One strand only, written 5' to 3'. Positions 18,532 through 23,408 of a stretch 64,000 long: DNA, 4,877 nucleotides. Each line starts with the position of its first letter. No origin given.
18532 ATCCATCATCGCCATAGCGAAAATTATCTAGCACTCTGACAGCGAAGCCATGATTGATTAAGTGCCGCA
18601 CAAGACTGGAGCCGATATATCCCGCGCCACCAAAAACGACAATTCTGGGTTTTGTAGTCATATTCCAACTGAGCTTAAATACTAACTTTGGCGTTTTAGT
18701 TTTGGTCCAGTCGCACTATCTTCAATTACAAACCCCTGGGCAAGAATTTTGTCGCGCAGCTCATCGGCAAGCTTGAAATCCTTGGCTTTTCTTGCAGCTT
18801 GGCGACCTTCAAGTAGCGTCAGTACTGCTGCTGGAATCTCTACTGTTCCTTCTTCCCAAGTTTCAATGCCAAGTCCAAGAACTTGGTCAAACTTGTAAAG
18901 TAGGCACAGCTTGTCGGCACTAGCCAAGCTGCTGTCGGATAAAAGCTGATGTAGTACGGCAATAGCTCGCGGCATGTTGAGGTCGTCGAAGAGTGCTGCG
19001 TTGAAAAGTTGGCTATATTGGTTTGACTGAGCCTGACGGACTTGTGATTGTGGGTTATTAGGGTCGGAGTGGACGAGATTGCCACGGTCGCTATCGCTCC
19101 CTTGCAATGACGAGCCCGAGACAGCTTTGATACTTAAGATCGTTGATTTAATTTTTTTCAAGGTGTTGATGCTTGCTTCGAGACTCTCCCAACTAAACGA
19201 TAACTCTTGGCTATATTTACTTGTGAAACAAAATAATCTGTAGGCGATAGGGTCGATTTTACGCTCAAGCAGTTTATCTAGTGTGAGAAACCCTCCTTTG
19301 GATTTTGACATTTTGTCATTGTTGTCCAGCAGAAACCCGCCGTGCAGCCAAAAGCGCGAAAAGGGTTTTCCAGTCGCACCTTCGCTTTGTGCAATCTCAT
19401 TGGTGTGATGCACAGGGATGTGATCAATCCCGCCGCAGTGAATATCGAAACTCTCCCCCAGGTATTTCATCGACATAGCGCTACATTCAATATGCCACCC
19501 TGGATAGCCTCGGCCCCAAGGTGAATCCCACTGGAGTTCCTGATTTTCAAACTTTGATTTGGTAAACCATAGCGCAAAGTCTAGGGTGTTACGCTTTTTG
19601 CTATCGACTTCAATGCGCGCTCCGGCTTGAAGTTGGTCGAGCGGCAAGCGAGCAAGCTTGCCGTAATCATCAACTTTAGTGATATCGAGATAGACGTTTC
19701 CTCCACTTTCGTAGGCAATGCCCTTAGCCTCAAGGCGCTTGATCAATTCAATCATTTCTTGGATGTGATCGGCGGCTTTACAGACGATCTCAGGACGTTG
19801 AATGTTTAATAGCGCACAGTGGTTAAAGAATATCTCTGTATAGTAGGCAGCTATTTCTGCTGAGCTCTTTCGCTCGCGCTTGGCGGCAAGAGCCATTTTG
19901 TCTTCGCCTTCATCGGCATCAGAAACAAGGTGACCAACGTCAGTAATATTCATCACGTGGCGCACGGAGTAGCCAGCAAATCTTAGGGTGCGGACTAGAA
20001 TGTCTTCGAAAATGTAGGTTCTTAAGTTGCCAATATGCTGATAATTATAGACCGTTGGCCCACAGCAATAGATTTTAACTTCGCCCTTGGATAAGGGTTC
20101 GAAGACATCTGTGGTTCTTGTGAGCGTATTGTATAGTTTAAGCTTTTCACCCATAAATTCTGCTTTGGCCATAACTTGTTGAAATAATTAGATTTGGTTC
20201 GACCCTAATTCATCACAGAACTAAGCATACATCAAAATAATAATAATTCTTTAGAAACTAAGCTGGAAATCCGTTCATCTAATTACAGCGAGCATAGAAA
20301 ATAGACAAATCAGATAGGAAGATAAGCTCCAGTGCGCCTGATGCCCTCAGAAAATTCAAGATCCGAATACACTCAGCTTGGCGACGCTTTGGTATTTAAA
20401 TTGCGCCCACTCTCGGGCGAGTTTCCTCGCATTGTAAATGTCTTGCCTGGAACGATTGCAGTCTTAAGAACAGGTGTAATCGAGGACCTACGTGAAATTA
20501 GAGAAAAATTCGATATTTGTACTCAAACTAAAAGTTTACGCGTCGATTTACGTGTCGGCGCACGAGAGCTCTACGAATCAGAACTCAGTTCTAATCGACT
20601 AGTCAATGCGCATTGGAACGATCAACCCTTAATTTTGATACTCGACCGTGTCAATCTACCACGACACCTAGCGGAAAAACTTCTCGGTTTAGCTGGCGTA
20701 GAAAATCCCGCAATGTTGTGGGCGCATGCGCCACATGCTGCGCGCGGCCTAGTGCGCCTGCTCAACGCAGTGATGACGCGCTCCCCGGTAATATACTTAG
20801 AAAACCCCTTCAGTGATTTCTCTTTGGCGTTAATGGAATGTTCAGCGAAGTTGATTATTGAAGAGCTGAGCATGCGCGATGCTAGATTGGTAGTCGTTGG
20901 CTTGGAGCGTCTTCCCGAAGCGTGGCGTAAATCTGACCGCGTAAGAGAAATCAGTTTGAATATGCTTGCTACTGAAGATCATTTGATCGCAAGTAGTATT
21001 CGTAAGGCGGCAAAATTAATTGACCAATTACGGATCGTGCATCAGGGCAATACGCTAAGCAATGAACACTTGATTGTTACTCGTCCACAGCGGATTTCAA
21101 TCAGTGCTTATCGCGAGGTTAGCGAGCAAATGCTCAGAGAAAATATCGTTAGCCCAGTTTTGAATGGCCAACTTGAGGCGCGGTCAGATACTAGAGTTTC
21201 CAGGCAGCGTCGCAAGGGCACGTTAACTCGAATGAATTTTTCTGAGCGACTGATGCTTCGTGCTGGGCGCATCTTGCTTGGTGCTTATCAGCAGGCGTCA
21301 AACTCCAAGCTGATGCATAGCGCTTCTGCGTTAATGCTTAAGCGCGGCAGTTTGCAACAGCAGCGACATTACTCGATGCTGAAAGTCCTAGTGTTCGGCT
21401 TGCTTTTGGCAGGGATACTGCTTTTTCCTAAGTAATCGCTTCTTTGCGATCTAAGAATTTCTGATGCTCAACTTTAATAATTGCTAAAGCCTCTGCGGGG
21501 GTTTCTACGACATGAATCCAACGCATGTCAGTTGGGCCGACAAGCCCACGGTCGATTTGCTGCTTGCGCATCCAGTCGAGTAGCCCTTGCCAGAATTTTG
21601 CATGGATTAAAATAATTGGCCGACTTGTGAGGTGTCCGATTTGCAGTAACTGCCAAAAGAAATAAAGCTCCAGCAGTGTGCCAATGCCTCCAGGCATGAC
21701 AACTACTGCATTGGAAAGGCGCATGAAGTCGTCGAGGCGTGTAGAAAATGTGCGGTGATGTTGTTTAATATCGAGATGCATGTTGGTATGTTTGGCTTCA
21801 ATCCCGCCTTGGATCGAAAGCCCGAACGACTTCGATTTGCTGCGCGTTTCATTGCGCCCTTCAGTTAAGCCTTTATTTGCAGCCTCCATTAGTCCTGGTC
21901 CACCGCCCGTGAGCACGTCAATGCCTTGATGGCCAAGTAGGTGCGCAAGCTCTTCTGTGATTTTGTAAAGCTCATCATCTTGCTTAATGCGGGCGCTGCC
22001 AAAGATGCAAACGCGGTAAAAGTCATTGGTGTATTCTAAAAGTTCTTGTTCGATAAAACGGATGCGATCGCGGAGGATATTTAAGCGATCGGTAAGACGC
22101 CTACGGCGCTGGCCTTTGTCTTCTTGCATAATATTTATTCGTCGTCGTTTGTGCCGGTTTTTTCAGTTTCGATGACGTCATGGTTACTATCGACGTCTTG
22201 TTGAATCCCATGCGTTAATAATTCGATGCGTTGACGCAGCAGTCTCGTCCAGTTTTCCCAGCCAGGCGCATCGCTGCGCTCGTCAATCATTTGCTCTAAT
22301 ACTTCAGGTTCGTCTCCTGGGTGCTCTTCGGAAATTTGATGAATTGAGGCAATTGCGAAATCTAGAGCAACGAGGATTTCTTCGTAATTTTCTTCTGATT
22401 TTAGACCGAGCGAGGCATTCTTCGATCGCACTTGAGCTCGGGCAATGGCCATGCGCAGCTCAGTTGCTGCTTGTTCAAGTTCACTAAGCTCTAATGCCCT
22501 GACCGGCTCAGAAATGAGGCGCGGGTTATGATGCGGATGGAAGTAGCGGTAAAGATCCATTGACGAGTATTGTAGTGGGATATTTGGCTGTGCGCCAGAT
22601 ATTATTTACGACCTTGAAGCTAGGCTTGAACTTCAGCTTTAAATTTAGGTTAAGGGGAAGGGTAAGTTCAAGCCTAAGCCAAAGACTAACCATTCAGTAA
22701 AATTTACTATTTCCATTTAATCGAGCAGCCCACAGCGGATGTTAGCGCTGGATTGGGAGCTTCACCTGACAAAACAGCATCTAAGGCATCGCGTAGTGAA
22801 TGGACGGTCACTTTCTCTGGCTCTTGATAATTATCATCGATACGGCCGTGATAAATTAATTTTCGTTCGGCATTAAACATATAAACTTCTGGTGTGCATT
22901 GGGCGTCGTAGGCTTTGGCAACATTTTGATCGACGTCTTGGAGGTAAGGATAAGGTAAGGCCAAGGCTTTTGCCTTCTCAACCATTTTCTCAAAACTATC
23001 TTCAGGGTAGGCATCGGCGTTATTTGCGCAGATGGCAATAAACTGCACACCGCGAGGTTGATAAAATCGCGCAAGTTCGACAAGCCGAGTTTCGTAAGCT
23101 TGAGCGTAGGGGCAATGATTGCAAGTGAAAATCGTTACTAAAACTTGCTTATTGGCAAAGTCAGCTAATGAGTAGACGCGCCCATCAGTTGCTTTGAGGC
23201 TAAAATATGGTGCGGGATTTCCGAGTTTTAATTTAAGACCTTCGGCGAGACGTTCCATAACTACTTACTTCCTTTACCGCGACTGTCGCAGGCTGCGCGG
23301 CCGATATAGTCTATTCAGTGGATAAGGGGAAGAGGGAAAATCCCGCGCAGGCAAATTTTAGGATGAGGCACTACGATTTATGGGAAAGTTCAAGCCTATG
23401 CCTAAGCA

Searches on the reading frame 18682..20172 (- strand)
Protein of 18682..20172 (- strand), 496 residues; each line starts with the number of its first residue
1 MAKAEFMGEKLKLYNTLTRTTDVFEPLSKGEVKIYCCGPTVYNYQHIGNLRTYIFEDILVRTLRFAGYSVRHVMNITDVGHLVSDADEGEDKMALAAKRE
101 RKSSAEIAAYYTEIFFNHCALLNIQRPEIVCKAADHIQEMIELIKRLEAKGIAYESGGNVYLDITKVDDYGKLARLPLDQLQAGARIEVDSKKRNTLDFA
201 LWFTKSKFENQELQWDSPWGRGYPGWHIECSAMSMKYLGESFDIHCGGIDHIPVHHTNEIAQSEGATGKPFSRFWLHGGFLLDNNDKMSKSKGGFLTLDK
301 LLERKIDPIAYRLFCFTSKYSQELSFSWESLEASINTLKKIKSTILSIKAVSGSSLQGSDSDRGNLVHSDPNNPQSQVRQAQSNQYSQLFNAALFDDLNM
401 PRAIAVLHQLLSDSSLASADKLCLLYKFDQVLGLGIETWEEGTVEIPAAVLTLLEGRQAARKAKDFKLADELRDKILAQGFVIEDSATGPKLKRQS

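Call 8: search_protein_families(library=pfam, proteins=[window:18682-20172:-], max_evalue=0.01)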
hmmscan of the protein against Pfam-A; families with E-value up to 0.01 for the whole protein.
window:18682-20172:- (496 aa): 7 families
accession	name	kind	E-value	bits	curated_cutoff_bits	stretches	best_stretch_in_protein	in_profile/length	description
PF01406.26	tRNA-synt_1e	-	9e-96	321.2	27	1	24-334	2-299/301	tRNA synthetases class I (C) catalytic domain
PF09334.17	tRNA-synt_1g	-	1.8e-11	43.9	20.1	2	41-160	10-120/391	tRNA synthetases class I (M)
PF23493.1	CysS_C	-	3.5e-07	30.7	23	1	445-487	3-45/51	Cysteinyl-tRNA ligase anticodon binding domain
PF01921.24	tRNA-synt_1f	-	2.3e-06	27.2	27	1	243-345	236-339/360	tRNA synthetases class I (K)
PF00133.28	tRNA-synt_1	-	4.8e-05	22.7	22.7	0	235-326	329-413/414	tRNA synthetases class I (I, L, M and V)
PF09190.17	DALR_2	-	0.00054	20.9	22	1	390-411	2-23/57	DALR domain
PF00750.26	tRNA-synt_1d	-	0.0014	18.1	23.3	1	34-80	24-70/349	tRNA synthetases class I (R), catalytic domain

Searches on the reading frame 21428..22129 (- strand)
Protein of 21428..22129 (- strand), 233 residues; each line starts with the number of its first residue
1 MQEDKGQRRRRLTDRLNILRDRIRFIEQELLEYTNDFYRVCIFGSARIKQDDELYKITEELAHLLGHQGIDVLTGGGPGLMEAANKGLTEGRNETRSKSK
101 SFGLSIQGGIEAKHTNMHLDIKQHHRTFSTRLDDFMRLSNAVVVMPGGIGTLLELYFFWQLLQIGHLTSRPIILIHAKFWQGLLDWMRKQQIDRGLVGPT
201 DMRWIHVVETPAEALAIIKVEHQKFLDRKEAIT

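Call 8: search_protein_families(library=pfam, proteins=[window:21428-22129:-], max_evalue=0.01)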
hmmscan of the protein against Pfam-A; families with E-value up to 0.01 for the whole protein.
window:21428-22129:- (233 aa): 2 families
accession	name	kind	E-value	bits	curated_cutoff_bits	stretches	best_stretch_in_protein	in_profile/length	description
PF03641.19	Lysine_decarbox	-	6.3e-23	81.8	27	1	81-216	1-129/131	Possible lysine decarboxylase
PF18306.6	LDcluster4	-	2.1e-10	40.9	26.3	1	39-160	3-115/151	SLOG cluster4 family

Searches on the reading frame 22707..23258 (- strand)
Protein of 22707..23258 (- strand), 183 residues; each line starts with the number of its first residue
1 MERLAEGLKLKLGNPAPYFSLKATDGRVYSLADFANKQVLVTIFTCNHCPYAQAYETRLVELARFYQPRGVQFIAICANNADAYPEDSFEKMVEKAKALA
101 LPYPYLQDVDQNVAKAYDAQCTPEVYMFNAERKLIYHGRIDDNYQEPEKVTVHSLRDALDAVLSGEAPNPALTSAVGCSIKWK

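Call 8: search_protein_families(library=pfam, proteins=[window:22707-23258:-], max_evalue=0.01)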
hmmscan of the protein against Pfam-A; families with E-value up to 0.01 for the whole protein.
window:22707-23258:- (183 aa): 5 families
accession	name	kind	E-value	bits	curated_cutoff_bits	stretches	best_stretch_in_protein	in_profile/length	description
PF08534.16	Redoxin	-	8e-22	78.1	26.6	1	12-144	2-138/148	Redoxin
PF00578.27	AhpC-TSA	-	3.1e-20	72.8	26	1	13-136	2-123/124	AhpC/TSA family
PF13905.12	Thioredoxin_8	-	0.00035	21.3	27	1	38-132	2-92/94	Thioredoxin-like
PF13098.12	Thioredoxin_2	-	0.00038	21.2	27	1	36-138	4-93/104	Thioredoxin-like domain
PF20029.6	DUF6436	-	0.0055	16.9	27.3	0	35-179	18-130/133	Domain of unknown function (DUF6436)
